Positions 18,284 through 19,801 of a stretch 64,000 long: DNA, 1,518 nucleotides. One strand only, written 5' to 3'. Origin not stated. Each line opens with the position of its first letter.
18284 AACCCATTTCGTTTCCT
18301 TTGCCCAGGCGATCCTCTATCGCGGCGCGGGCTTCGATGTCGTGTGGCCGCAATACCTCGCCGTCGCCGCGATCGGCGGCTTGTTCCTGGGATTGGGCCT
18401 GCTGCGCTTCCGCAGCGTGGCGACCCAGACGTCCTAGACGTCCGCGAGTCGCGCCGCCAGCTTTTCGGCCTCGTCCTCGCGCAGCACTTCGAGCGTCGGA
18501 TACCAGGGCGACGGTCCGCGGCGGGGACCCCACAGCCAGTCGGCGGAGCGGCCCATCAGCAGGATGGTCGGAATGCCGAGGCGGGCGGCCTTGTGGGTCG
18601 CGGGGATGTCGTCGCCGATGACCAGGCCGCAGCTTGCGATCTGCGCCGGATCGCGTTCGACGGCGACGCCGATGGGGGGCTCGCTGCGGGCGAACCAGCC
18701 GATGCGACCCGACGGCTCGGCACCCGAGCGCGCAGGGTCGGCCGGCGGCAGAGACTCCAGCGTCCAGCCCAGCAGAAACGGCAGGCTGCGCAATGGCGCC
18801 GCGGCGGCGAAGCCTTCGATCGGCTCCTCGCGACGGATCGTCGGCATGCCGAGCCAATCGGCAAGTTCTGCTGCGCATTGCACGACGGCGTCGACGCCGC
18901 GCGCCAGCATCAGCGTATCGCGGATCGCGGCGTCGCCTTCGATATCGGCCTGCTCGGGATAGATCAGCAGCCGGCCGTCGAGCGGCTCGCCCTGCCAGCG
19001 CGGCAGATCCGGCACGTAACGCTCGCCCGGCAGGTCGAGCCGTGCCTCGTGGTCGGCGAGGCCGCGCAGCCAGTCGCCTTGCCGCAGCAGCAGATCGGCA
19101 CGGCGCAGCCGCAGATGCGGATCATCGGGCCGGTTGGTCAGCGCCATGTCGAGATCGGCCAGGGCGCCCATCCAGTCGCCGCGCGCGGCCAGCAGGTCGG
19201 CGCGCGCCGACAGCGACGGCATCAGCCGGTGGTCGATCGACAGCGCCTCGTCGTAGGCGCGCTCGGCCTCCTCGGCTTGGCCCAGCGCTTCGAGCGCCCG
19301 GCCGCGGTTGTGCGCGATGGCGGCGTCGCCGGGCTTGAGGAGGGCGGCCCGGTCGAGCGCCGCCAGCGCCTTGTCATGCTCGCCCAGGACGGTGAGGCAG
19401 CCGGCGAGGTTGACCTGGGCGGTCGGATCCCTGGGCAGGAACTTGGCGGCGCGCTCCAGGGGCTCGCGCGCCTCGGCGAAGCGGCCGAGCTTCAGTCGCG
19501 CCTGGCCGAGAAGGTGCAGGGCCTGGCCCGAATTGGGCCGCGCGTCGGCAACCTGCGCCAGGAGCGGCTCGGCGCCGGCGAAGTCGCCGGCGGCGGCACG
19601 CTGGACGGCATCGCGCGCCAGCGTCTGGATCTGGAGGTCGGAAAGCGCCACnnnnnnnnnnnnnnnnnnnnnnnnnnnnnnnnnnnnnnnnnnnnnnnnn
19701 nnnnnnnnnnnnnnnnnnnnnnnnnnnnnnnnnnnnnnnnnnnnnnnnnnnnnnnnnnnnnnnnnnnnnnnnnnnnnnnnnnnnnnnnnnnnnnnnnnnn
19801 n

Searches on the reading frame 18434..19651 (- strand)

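Call 7: search_protein_families(library=pfam, proteins=[window:18434-19651:-])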
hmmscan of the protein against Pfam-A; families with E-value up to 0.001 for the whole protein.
window:18434-19651:- (405 aa): 16 families
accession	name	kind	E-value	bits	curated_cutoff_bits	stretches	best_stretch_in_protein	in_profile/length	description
PF00515.34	TPR_1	-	1.1e-16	60.3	27.8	1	114-141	5-32/34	Tetratricopeptide repeat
PF14559.12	TPR_19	-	2e-15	57.3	25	2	20-79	3-62/68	Tetratricopeptide repeat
PF13432.12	TPR_16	-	3e-15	56.8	32.7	2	19-76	8-65/65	Tetratricopeptide repeat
PF07719.23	TPR_2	-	1.1e-14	53.7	27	1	111-140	2-31/34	Tetratricopeptide repeat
PF13431.12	TPR_17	-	1.3e-14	53.6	24.4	0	35-63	6-34/34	Tetratricopeptide repeat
PF13424.12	TPR_12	-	1.2e-12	48.3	30.1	2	77-139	4-74/77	Tetratricopeptide repeat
PF13414.12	TPR_11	-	2.1e-12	47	26.8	0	152-192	2-42/42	TPR repeat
PF13428.12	TPR_14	-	3.1e-12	46.3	23.5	1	44-83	3-42/44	Tetratricopeptide repeat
PF12895.13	ANAPC3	-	1.9e-11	44.5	27.2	2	26-101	7-81/82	Anaphase-promoting complex, cyclosome, subunit 3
PF13181.12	TPR_8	-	7.3e-11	41.8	25.7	0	112-140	3-31/34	Tetratricopeptide repeat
PF13371.12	TPR_9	-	1.2e-10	41.6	35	1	90-140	9-59/73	Tetratricopeptide repeat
PF23914.1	TPR_CcmH_CycH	-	2.5e-06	27.8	42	0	39-94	47-102/158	Cytochrome c-type biogenesis protein H TPR domain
PF13174.12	TPR_6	-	2.9e-06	28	26.3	0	43-69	1-27/33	Tetratricopeptide repeat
PF07721.20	TPR_4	-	7e-06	26.6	27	0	43-65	2-24/26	Tetratricopeptide repeat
PF09976.15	TPR_21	-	5.8e-05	23.4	25.5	1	18-138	49-174/193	Tetratricopeptide repeat-like domain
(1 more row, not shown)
